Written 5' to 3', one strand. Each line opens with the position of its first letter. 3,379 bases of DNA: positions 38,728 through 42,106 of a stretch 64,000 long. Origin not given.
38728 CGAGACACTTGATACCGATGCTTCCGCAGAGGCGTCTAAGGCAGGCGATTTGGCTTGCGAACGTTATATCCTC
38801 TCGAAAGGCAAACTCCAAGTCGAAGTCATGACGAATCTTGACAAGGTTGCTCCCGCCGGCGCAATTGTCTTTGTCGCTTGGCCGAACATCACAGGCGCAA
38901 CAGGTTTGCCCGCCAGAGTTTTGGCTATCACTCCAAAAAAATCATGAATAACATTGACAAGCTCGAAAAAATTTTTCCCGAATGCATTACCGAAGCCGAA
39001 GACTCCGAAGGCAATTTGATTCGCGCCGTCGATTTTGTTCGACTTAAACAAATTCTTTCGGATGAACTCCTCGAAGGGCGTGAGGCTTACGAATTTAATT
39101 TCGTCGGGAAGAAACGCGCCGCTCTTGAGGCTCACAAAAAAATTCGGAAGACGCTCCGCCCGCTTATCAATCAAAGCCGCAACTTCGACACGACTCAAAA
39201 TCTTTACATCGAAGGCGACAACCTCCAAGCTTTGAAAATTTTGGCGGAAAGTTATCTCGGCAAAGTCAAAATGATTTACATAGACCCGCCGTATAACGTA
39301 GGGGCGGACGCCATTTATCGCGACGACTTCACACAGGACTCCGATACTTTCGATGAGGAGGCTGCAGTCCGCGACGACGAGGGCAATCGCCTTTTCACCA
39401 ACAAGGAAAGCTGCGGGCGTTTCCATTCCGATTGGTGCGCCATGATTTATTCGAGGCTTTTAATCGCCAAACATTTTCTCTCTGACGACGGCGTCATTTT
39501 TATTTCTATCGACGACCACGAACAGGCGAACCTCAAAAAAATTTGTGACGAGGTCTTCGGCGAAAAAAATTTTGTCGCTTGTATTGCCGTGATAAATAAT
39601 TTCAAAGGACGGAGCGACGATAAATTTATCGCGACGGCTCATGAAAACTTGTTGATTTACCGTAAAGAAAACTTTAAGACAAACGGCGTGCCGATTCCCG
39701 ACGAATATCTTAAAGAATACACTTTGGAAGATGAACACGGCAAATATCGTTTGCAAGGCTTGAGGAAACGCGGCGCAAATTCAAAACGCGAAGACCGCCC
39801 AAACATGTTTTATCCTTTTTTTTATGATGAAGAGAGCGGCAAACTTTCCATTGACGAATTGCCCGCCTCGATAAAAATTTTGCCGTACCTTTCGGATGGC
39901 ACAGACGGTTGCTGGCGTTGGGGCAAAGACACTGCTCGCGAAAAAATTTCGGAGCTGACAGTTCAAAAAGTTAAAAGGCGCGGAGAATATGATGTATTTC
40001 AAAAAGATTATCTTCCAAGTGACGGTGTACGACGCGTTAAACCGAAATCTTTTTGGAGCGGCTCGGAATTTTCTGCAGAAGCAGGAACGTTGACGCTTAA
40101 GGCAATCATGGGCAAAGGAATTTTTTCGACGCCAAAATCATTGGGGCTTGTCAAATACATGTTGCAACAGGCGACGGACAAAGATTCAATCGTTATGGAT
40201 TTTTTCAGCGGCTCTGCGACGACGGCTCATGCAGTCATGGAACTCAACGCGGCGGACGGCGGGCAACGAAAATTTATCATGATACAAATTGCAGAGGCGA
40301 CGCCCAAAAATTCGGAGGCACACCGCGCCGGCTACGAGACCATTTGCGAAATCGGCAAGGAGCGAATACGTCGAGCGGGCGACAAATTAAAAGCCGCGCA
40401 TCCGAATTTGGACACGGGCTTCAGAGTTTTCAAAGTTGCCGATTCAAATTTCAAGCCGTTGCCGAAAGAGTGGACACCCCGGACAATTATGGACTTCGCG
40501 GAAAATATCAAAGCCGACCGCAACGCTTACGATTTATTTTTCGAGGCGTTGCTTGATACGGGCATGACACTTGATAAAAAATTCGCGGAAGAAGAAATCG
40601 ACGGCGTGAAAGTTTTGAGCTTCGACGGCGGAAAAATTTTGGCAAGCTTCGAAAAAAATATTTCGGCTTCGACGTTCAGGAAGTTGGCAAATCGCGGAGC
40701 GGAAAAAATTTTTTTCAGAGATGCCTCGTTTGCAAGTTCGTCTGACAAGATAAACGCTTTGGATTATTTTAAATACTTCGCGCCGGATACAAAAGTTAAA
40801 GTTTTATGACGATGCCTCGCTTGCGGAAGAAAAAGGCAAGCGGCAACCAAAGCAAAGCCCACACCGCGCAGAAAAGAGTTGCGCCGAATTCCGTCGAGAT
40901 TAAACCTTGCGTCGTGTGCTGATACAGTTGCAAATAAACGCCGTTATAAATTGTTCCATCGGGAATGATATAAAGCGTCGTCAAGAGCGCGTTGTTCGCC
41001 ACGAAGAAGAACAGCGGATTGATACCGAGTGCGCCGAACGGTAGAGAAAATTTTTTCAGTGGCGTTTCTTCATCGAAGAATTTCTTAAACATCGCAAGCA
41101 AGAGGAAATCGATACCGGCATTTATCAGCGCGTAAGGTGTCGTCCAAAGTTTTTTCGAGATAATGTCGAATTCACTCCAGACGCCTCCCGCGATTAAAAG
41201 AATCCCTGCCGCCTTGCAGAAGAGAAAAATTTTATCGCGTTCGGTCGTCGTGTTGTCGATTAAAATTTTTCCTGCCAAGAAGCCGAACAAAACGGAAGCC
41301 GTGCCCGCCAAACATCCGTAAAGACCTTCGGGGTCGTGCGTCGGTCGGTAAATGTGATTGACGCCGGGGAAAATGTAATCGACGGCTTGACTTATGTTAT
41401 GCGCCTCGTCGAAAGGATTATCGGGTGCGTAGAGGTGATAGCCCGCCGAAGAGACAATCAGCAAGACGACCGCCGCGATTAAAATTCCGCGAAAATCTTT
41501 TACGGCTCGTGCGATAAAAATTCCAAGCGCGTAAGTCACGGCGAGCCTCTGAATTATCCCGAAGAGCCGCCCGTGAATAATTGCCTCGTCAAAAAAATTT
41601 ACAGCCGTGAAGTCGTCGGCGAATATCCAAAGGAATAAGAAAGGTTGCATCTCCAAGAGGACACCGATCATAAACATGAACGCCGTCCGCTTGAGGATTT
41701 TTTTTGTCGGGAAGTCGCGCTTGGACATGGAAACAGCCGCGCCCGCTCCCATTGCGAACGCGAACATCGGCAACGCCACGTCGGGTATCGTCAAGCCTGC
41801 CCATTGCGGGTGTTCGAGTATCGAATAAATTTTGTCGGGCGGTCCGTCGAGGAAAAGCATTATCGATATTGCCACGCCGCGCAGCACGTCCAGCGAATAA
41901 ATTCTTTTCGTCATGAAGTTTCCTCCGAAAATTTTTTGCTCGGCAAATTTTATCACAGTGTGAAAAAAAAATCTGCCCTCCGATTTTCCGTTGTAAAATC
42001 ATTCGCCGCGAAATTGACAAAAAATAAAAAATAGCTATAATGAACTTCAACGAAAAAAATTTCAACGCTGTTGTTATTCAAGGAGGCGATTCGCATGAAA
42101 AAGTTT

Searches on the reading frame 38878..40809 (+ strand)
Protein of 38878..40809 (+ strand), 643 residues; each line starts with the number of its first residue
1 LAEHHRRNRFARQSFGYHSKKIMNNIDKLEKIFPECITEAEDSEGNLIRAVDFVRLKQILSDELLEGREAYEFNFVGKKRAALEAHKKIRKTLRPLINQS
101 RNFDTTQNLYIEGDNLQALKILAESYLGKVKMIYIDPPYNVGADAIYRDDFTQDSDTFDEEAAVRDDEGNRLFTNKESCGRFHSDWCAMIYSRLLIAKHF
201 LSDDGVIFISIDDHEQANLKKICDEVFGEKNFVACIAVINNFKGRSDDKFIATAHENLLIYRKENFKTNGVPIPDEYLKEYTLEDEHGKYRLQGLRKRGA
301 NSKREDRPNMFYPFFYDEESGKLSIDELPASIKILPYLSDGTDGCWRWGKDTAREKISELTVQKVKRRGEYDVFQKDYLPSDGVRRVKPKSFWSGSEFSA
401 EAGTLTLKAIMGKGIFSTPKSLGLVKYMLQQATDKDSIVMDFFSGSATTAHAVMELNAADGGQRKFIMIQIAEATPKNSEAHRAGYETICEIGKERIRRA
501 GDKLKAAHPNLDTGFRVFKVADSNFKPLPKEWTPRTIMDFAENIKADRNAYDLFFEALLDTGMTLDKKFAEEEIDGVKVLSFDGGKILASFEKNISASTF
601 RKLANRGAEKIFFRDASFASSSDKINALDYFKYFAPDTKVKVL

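Call 47: search_protein_families(library=pfam, max_evalue=0.00001, proteins=[window:38878-40809:+])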
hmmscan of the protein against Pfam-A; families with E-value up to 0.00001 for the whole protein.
window:38878-40809:+ (643 aa): 1 family
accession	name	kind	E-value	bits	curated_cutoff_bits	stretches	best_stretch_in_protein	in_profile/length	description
PF01555.25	N6_N4_Mtase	-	6.8e-31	108.4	26.7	1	130-473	1-213/221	DNA methylase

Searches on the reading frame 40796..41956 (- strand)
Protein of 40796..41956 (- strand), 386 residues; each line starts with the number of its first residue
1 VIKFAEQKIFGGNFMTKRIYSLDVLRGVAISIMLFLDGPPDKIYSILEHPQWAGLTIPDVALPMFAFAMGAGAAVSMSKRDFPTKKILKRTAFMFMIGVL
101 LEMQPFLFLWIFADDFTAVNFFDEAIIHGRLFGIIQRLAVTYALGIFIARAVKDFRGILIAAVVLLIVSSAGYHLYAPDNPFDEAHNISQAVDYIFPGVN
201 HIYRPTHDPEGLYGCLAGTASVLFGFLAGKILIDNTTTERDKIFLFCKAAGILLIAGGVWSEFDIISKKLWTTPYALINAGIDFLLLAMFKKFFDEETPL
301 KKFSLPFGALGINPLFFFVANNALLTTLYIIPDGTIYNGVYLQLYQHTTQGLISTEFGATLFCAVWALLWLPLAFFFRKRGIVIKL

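Call 47: search_protein_families(library=pfam, max_evalue=0.00001, proteins=[window:40796-41956:-])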
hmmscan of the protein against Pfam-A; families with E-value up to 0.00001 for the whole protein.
window:40796-41956:- (386 aa): 1 family
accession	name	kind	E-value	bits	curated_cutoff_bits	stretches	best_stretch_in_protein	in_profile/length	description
PF07786.18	HGSNAT_cat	-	9.1e-07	29.1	22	1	18-167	1-134/222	Heparan-alpha-glucosaminide N-acetyltransferase, catalytic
